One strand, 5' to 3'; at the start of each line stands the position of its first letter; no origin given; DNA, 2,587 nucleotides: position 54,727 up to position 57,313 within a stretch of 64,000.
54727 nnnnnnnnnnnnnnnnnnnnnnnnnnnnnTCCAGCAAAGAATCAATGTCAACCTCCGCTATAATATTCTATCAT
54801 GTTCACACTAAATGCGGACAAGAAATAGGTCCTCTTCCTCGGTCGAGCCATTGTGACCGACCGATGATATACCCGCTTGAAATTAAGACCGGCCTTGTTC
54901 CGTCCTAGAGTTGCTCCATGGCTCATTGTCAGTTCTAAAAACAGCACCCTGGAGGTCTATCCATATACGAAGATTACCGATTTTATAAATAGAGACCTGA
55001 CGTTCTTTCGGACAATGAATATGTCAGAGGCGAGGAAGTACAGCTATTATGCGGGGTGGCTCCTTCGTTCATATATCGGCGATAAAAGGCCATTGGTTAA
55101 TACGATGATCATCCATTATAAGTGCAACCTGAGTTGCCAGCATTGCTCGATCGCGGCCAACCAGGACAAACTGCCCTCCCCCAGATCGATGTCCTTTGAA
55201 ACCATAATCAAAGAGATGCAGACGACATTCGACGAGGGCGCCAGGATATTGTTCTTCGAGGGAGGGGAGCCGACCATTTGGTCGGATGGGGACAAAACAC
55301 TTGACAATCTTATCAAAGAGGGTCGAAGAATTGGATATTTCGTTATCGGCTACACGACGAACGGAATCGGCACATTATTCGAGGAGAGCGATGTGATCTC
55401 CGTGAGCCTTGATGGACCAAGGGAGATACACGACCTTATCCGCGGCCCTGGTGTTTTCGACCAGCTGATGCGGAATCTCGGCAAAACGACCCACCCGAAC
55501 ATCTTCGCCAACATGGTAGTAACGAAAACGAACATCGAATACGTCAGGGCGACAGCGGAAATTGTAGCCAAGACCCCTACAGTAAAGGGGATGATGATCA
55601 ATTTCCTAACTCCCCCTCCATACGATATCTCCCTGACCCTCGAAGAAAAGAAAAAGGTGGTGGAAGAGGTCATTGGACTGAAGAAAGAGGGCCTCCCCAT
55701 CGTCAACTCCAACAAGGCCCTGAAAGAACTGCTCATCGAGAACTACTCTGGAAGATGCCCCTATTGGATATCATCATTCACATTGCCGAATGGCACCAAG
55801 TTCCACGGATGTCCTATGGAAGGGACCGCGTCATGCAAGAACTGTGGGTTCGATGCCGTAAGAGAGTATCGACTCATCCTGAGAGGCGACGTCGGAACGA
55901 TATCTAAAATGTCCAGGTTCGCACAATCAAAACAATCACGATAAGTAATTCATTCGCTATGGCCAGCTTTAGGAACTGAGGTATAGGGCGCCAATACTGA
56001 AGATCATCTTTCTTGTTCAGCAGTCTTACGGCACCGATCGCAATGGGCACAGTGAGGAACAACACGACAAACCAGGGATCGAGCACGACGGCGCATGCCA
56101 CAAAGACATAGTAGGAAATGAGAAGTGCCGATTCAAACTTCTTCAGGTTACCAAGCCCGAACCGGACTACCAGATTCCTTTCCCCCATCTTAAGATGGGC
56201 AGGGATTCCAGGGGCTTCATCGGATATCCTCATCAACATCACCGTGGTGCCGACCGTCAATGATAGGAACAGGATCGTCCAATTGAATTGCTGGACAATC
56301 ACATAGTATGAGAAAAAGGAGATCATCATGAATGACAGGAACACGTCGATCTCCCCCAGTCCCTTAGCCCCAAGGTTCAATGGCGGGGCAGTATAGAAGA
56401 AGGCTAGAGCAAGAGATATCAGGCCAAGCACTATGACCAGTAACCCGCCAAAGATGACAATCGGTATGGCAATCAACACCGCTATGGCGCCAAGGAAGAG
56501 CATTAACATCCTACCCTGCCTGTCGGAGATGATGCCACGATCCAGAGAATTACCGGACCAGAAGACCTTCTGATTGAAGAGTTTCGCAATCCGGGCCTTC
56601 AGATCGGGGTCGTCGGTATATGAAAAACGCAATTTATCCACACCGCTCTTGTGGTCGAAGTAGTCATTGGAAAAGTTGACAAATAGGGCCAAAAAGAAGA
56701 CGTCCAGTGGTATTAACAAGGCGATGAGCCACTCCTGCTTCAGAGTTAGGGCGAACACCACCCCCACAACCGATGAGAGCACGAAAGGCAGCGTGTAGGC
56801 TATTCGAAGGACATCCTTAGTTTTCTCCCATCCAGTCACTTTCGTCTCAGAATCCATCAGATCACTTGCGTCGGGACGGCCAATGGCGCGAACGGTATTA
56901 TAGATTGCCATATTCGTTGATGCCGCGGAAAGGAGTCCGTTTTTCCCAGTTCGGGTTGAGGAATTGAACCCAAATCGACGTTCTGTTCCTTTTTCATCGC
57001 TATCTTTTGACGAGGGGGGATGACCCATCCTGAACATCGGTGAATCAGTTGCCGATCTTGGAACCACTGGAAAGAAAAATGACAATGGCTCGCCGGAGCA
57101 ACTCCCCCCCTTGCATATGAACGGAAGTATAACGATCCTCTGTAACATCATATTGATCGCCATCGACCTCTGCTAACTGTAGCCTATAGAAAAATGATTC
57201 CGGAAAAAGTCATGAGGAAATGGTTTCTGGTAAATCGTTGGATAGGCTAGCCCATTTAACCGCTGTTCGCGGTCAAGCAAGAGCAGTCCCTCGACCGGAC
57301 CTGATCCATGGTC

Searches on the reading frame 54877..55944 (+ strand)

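Call 55: search_protein_families(library=pfam, proteins=[window:54877-55944:+], max_evalue=0.00001)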
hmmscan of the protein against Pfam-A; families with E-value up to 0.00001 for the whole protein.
window:54877-55944:+ (355 aa): 1 family
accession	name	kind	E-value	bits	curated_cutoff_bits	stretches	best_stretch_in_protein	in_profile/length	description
PF04055.27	Radical_SAM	-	1.6e-15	58.1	29.5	1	78-226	2-162/166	Radical SAM superfamily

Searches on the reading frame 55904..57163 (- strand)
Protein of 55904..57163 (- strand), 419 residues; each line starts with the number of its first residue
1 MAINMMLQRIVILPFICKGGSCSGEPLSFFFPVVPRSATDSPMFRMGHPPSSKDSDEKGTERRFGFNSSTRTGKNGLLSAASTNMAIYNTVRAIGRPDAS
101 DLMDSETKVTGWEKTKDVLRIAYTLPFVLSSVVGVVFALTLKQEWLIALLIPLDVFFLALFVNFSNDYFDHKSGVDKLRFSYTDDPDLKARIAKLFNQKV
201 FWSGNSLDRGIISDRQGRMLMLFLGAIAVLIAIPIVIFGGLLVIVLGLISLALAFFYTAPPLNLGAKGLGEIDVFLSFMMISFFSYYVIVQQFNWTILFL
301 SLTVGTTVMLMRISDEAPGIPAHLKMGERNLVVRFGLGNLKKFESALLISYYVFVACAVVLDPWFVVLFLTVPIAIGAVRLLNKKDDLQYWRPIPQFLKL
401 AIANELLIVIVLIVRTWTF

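Call 55: search_protein_families(library=pfam, proteins=[window:55904-57163:-], max_evalue=0.00001)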
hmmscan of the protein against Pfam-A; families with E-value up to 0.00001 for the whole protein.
window:55904-57163:- (419 aa): 1 family
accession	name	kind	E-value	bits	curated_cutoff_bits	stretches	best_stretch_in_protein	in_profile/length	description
PF01040.23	UbiA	-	1.4e-15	57.7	34.2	1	128-387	2-237/250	UbiA prenyltransferase family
